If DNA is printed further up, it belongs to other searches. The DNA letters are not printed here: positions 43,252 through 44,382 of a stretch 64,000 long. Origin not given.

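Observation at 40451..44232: Cdc48 operon flanked by a Zn-ribbon/AbrB protein, a 46-aa ORF and a WLM/SprT-like protease fused to an AN1-like zinc finger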

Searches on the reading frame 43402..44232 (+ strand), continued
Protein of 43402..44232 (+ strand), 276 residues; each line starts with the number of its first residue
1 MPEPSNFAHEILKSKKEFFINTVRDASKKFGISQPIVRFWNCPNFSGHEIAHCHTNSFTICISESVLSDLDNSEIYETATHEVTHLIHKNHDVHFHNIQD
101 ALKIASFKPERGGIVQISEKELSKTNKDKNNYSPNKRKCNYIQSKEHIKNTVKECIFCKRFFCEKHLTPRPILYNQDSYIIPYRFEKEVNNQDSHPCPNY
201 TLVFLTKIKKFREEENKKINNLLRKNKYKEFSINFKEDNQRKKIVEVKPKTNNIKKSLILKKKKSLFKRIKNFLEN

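Call 33: find_encoding_contigs(protein=P0043, flank=8000, max_places=2)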
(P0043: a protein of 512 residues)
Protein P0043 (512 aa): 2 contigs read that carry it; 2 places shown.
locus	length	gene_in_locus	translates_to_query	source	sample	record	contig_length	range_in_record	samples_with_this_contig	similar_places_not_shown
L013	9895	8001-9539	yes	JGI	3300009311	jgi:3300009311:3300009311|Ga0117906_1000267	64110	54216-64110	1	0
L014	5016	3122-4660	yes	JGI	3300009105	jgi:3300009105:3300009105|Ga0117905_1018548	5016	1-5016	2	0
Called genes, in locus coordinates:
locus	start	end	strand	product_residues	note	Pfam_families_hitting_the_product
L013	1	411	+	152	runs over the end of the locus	-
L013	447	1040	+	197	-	-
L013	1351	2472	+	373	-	-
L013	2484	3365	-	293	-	-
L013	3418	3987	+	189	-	-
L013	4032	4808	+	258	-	PF00072:Response_reg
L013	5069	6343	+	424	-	PF22823:MrpR_C_cat (faint), PF00589:Phage_integrase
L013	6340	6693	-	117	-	-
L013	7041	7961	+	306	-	PF21817:CapR (faint)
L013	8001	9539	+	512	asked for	-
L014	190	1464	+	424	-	PF22823:MrpR_C_cat (faint), PF00589:Phage_integrase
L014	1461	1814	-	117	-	-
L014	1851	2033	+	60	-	-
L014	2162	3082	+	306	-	PF21817:CapR (faint)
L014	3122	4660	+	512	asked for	-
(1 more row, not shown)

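Call 34: find_encoding_contigs(protein=P0139, flank=8000, max_places=2)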
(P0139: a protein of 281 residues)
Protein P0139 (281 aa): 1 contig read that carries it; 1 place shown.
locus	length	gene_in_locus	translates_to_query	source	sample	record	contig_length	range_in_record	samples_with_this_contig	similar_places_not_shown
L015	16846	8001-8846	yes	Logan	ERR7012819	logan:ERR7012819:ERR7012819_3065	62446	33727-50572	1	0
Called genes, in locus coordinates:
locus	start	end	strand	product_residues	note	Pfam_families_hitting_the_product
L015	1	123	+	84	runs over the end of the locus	-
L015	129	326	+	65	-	-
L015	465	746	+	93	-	-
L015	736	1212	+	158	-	-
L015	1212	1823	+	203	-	-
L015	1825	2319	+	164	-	-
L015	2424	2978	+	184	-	-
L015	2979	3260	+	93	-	-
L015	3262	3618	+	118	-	-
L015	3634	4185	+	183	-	-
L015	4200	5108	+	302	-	-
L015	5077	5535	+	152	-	-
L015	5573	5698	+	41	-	-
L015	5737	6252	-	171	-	-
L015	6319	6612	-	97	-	-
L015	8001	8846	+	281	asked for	-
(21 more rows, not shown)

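Call 35: find_encoding_contigs(protein=P0101, flank=8000, max_places=2)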
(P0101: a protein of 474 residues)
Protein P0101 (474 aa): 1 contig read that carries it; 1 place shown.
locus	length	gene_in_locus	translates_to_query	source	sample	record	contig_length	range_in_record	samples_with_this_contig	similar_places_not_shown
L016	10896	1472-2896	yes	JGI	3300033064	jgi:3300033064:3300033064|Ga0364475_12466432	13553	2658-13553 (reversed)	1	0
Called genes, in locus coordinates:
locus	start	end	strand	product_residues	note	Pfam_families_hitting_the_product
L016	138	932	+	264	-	PF00665:rve, PF13610:DDE_Tnp_IS240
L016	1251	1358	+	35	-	-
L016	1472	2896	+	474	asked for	-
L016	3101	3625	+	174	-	-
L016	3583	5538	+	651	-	PF05763:DUF835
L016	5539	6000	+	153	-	-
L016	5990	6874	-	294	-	-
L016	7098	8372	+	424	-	PF02403:Seryl_tRNA_N, PF00587:tRNA-synt_2b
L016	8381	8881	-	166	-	-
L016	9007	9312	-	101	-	-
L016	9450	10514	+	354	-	PF13191:AAA_16, PF00931:NB-ARC, PF24883:NPHP3_N (weak), PF00004:AAA (weak), PF05729:NACHT (weak), PF13401:AAA_22, PF20720:nSTAND3 (weak), PF22703:Cdc6_lid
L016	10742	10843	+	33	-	-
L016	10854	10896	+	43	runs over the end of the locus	-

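Call 36: find_encoding_contigs(protein=P0015, flank=8000, max_places=2)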
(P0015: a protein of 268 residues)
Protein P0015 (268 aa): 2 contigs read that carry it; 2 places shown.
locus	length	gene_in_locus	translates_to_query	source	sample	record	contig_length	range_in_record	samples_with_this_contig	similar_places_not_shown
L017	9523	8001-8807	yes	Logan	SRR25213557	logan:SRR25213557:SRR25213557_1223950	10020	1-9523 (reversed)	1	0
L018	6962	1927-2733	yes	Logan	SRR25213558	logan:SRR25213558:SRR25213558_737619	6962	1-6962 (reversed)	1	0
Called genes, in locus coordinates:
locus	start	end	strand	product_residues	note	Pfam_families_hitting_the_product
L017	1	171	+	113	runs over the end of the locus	PF01200:Ribosomal_S28e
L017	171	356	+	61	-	PF01246:Ribosomal_L24e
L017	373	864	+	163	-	PF00334:NDK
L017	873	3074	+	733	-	PF00009:GTP_EFTU, PF22042:EF-G_D2 (weak), PF03144:GTP_EFTU_D2, PF14492:EFG_III, PF03764:EFG_IV, PF00679:EFG_C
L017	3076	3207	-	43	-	-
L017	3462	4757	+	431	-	PF00009:GTP_EFTU, PF01926:MMR_HSR1 (faint), PF03144:GTP_EFTU_D2, PF03143:GTP_EFTU_D3, PF22594:GTP-eEF1A_C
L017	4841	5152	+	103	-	PF00338:Ribosomal_S10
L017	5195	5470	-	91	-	-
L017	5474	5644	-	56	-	-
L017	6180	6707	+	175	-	-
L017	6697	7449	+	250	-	-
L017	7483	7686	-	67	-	PF21983:NikA-like (weak)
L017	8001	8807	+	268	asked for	-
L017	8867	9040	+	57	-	-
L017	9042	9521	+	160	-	?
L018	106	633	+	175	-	-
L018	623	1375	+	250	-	-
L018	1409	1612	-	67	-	PF21983:NikA-like (weak)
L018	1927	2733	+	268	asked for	-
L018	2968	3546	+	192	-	PF04011:LemA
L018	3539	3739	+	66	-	-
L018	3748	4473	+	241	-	PF13563:2_5_RNA_ligase2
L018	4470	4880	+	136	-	PF00293:NUDIX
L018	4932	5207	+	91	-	-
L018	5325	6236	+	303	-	-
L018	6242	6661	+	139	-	-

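Call 37: find_related_loci(query=A4, collection=metagenome_contigs, flank=6000)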
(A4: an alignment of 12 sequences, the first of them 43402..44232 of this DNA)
Query A4 (276 aa) in metagenome_contigs; peptide patterns used: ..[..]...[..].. (x = any residue, [..] = any of these).
16 stretches matched a pattern; 13 encode a relative of the query (tblastn E <= 1e-3); 13 distinct loci.
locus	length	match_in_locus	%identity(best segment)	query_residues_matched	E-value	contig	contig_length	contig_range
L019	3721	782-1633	60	1-273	9e-111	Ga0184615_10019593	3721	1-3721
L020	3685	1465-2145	41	3-226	7e-51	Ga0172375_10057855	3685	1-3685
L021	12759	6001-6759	38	3-240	2e-48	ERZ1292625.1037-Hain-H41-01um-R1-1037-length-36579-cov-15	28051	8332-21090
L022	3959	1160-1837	35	6-229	2e-36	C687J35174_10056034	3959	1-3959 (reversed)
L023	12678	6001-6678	35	6-229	2e-36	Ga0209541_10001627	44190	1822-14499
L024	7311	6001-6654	33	5-221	8e-31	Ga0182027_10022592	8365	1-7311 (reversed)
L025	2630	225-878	33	5-221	6e-31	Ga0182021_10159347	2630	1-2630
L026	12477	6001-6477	34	10-170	2e-24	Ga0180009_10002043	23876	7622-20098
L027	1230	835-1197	40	7-129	1e-24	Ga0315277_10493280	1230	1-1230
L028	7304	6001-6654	30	10-227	2e-23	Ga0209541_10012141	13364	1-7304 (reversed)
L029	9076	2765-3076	41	6-110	2e-16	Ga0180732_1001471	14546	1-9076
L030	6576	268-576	38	7-109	7e-15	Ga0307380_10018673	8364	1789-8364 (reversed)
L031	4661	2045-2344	39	7-107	3e-14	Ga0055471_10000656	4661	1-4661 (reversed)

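Call 41: search_protein_families(library=pfam, proteins=[L030:238-2049:+, L030:3334-3978:+, P0005, P0014, P0027, P0034, P0152, P0146, P0147, P0051], max_evalue=0.001)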
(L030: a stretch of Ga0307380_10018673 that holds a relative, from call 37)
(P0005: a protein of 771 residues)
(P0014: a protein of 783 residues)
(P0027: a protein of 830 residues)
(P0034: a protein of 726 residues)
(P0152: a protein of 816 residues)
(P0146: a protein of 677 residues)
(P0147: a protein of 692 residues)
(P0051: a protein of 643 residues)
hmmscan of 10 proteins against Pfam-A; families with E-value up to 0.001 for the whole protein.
L030:238-2049:+ (603 aa): 12 families
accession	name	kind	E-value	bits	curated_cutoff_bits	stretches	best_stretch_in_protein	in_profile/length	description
PF00004.35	AAA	-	2.2e-41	141.8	21.2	1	377-504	1-130/131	ATPase family associated with various cellular activities (AAA)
PF02359.24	CDC48_N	-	2.5e-24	85.7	35.1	1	167-250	1-84/85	Cell division protein 48 (CDC48), N-terminal domain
PF17862.7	AAA_lid_3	-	2.8e-13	49.6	27.2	1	527-564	1-38/45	AAA+ lid domain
PF02933.23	CDC48_2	-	4e-13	49.2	22.4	1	271-324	7-60/64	Cell division protein 48 (CDC48), domain 2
PF23902.1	AAA_lid_PRS2_C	-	2.8e-06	27.8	34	1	509-579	2-69/73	PRS2 AAA+ lid C-terminal domain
PF13191.12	AAA_16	-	4.7e-06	27.6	32.6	1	370-410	20-63/167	AAA ATPase domain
PF13173.12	AAA_14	-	7.6e-06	26.4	27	1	375-457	3-86/129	AAA domain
PF07724.20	AAA_2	-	8.9e-06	26.3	27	1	375-469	4-100/166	AAA domain (Cdc48 subfamily)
PF05496.18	RuvB_N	-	1.7e-05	25.1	27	1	374-448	33-99/159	Holliday junction DNA helicase RuvB P-loop domain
PF08325.16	WLM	-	4.8e-05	24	26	1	74-162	78-169/190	WLM domain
PF13401.12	AAA_22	-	8.6e-05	23.3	27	1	375-426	6-51/130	AAA domain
PF07728.20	AAA_5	-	0.00059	20.3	22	0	377-496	2-138/139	AAA domain (dynein-related subfamily)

L030:3334-3978:+ (214 aa): 0 families

P0005 (771 aa): 1 family
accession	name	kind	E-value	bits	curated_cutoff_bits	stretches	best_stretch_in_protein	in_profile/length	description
PF00188.32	CAP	-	2.6e-14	54.5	21.1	1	621-733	2-104/117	Cysteine-rich secretory protein family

P0014 (783 aa): 2 families
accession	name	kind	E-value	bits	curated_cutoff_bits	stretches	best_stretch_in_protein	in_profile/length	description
PF01428.23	zf-AN1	-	9e-08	32.6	27.9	1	260-294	1-37/40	AN1-like Zinc finger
PF01841.26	Transglut_core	-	3.2e-05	24.6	23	1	644-713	3-70/108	Transglutaminase-like superfamily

P0027 (830 aa): 6 families
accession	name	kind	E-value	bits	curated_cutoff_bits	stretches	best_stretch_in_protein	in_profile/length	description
PF13361.12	UvrD_C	-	3.7e-25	89.5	25.6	2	662-739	284-348/350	UvrD-like helicase C-terminal domain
PF00580.27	UvrD-helicase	-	9.7e-24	84.9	23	1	354-535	87-270/271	UvrD/REP helicase N-terminal domain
PF13538.12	UvrD_C_2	-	2.9e-09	37.1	27.4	1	716-737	31-52/52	UvrD-like helicase C-terminal domain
PF13245.12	AAA_19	-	2e-05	25.2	25.1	1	465-520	81-133/134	AAA domain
PF01443.25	Viral_helicase1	-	3.7e-05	24.1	21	0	713-738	203-228/228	Viral superfamily 1 RNA helicase core domain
PF08325.16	WLM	-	0.00099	19.7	26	0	68-105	78-115/190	WLM domain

P0034 (726 aa): 1 family
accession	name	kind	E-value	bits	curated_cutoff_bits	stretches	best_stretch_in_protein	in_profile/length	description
PF05048.19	NosD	-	9.6e-07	28.9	23.6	1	316-509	30-212/212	Periplasmic copper-binding protein (NosD)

P0152 (816 aa): 1 family
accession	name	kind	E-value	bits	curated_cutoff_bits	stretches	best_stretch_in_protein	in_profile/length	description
PF01841.26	Transglut_core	-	1.2e-08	35.7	23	1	608-680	6-75/108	Transglutaminase-like superfamily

P0146 (677 aa): 1 family
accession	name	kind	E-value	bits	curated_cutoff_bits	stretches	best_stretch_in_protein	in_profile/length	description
PF00188.32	CAP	-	4.1e-15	57.1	21.1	1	557-674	2-116/117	Cysteine-rich secretory protein family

P0147 (692 aa): 0 families

P0051 (643 aa): 1 family
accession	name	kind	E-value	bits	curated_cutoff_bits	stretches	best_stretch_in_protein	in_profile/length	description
PF00188.32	CAP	-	4.1e-17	63.5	21.1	1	523-639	2-115/117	Cysteine-rich secretory protein family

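Call 50: predict_structure(alignment_id=A5)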
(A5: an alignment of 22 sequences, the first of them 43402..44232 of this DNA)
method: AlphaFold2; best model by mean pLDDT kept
length: 276 residues; sequences in the alignment: 22
mean_pLDDT: 78.4   pTM: 0.43
mean pLDDT of the five models: 78.4, 76.2, 75.6, 75.3, 73.3
residues with pLDDT >= 90: 125; 70-90: 69; 50-70: 32; < 50: 50
segments of 3 or more residues with pLDDT < 50: 111-130, 234-262
pLDDT, mean of each block of 10 residues (from residue 1): 78 97 95 97 89 96 96 95 94 90 75 44 43 72 65 89 91 69 90 90 93 93 76 48 42 41 66 80
secondary structure, 60 per line:
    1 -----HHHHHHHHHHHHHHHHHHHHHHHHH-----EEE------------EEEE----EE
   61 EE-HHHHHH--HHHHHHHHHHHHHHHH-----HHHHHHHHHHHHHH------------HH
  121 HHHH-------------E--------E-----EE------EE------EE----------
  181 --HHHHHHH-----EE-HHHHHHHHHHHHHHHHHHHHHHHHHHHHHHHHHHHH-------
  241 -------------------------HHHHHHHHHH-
elements in order: H6-30 E36-38 E51-54 E59-62 H64-69 H72-87 H93-106 H119-124 H183-189 H198-233 H266-275

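Call 52: fold_search(model_id=the predicted structure, library=pdb)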
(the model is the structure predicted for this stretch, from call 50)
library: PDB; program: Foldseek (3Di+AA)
matches with E <= 10: 75; with E <= 0.001: 7
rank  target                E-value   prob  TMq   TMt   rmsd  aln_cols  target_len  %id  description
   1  4qhj_A                1.8e-04  1.00  0.23  0.52   5.3        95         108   25  Crystal structure of Methanocaldococcus jannaschii selecase mutant I100F+H107F (released 2014-07-16)
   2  4qhi_C                2.3e-04  1.00  0.27  0.64   2.9        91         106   23  Crystal structure of Methanocaldococcus jannaschii selecase mutant R36W (released 2014-07-16)
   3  4qhi_A                4.0e-04  1.00  0.28  0.65   2.7        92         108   20  Crystal structure of Methanocaldococcus jannaschii selecase mutant R36W (released 2014-07-16)
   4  4qhi_D                5.2e-04  1.00  0.28  0.66   2.1        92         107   18  Crystal structure of Methanocaldococcus jannaschii selecase mutant R36W (released 2014-07-16)
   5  4qhf                  5.5e-04  1.00  0.24  0.52   5.6        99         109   24  Crystal structure of Methanocaldococcus jannaschii monomeric selecase (released 2014-07-16)
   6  4qhg                  9.7e-04  1.00  0.25  0.55   3.9        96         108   21  Crystal structure of Methanocaldococcus jannaschii dimeric selecase (released 2014-07-16)
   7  4jix_A                9.7e-04  1.00  0.24  0.52   6.6       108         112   15  Crystal structure of the metallopeptidase zymogen of Methanocaldococcus jannaschii jannalysin (released 2013-06-12)
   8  4qhi_B                2.5e-03  1.00  0.27  0.64   2.2        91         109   19  Crystal structure of Methanocaldococcus jannaschii selecase mutant R36W (released 2014-07-16)
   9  4jix_B                3.2e-03  1.00  0.24  0.55   6.3       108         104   16  Crystal structure of the metallopeptidase zymogen of Methanocaldococcus jannaschii jannalysin (released 2013-06-12)
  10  4jiu                  1.2e-02  1.00  0.26  0.63   2.0        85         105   22  Crystal structure of the metallopeptidase zymogen of Pyrococcus abyssi abylysin (released 2013-06-12)
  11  5xbv                  1.8e-02  1.00  0.30  0.59   4.4       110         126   17  Crystal structure of Wss1 mutant from saccharomyces cerevisiae (released 2018-03-28)
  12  5ln5_A                2.4e-02  1.00  0.28  0.63   4.0       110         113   14  Crystal structure of the Wss1 E203Q mutant from S. pombe (released 2016-11-09)
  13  5xbn                  4.9e-02  0.99  0.30  0.59   4.3       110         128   18  crystal structure of Wss1 from saccharomyces cerevisiae (released 2018-03-28)
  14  4qhh                  5.2e-02  0.95  0.21  0.49   7.8       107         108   19  Crystal structure of Methanocaldococcus jannaschii tetrameric selecase (released 2014-07-16)
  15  3cqb_B                5.5e-02  0.99  0.21  0.54   6.2        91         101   18  Crystal structure of heat shock protein HtpX domain from Vibrio parahaemolyticus RIMD 2210633 (released 2008-05-27)
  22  6mdx_A                7.8e-01  0.33  0.23  0.32   5.8       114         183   17  Mechanism of protease dependent DPC repair (released 2019-04-10)
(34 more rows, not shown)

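Call 53: find_homologous_proteins(query=L030:238-1242:+, max_evalue=0.00001)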
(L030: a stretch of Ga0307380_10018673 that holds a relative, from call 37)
Query L030:238-1242:+ (335 aa): 12 proteins with E <= 0.00001 among 1716 candidates.
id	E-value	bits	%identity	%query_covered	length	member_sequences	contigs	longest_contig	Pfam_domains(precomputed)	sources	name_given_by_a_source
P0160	2.0e-79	285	77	51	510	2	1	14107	PF06068.20,PF02359.25,PF13671.13,PF00004.36,PF13401.13,PF05496.19,PF17862.8,PF07728.21,PF13191.13,PF02933.24,PF24883.3,PF12775.14,PF13521.13,PF01078.28,PF25199.2,PF20720.4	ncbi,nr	ncbi:MAG: AAA family ATPase, partial [ANME-2 cluster archaeon]|nr:AAA family ATPase [ANME-2 cluster 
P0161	2.2e-78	282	76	51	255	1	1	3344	PF02933.24,PF02359.25,PF00004.36,PF05496.19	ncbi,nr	ncbi:MAG: AAA family ATPase, partial [Methanosarcinales archaeon]|nr:AAA family ATPase [Methanosarci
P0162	9.9e-60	221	75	43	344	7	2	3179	-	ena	-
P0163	2.0e-50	190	54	48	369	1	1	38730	PF02933.24,PF07724.21,PF06068.20,PF02359.25,PF00004.36,PF13401.13,PF05496.19,PF07728.21,PF13191.13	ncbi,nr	ncbi:MAG: AAA family ATPase, partial [Methanolobus sp.]|nr:AAA family ATPase [Methanolobus sp.]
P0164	8.2e-50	188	51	47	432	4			PF13173.13,PF02933.24,PF07724.21,PF02359.25,PF13671.13,PF00004.36,PF05496.19,PF17862.8,PF13191.13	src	-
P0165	1.5e-49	187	51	47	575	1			PF13173.13,PF06745.20,PF02359.25,PF13671.13,PF00004.36,PF13401.13,PF13238.13,PF05673.20,PF07728.21,PF00931.29,PF13191.13,PF06414.19,PF07724.21,PF24883.3,PF05729.19,PF13521.13,PF25199.2,PF01057.24,PF06068.20,PF05496.19,PF17862.8,PF01695.24,PF13479.13,PF00158.33,PF02933.24,PF00005.34,PF07726.18,PF1277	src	-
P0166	1.4e-33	135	44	50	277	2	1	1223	PF02933.24,PF06068.20,PF02359.25,PF00004.36,PF05496.19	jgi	jgi:transitional endoplasmic reticulum ATPase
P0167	8.8e-32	129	42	48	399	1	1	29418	PF02933.24,PF02359.25,PF00004.36,PF05496.19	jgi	-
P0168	4.4e-28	117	39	44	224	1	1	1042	PF02933.24,PF02359.25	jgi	jgi:aspartate 1-decarboxylase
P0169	1.0e-26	112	38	51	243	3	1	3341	PF02933.24,PF02359.25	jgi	jgi:transitional endoplasmic reticulum ATPase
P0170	2.3e-26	111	38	50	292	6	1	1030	PF02933.24,PF02359.25,PF00004.36,PF05496.19,PF13191.13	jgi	jgi:transitional endoplasmic reticulum ATPase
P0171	3.1e-26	111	39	50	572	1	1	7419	PF02933.24,PF02359.25,PF00004.36,PF05496.19,PF17862.8,PF13191.13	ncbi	-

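Call 55: find_encoding_contigs(protein=P0162, flank=6000, max_places=3)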
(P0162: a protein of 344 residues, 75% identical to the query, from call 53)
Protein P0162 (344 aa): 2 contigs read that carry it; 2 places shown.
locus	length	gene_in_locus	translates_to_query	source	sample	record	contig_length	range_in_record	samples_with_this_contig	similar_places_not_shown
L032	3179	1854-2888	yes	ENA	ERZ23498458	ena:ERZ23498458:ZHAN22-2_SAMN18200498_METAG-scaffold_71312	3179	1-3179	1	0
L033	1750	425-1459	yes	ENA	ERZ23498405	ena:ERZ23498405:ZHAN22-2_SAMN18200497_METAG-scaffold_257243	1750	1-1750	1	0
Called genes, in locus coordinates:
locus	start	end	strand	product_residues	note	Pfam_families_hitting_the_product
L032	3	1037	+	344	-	?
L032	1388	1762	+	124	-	-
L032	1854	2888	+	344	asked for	-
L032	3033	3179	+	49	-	?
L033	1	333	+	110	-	?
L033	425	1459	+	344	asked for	-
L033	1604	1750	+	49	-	?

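Call 56: find_encoding_contigs(protein=P0160, flank=6000, max_places=2)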
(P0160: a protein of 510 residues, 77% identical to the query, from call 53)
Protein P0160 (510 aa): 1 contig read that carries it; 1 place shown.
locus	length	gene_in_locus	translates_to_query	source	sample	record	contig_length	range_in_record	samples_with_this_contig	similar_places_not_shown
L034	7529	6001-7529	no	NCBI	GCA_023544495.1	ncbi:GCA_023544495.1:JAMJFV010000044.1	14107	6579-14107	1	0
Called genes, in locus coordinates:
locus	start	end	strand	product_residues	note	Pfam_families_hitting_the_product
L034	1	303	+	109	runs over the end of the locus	-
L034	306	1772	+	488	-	PF02310:B12-binding, PF04055:Radical_SAM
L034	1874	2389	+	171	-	-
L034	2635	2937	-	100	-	PF00215:OMPdecase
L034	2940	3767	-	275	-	PF08714:Fae, PF00215:OMPdecase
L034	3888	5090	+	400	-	PF00083:Sugar_tr, PF07690:MFS_1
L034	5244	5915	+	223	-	PF01022:HTH_5, PF12840:HTH_20 (weak), PF24270:HTH_Cmi2_C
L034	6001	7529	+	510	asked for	PF02359:CDC48_N, PF06068:TIP49 (faint), PF02933:CDC48_2, PF13401:AAA_22 (faint), PF05496:RuvB_N (weak), PF13191:AAA_16 (weak), PF00004:AAA, PF17862:AAA_lid_3, +8 more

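Call 73: search_protein_families(library=padloc, proteins=[window:43402-44232:+], max_evalue=0.01)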
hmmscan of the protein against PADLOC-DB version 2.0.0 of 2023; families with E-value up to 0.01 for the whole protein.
window:43402-44232:+ (276 aa): 0 families
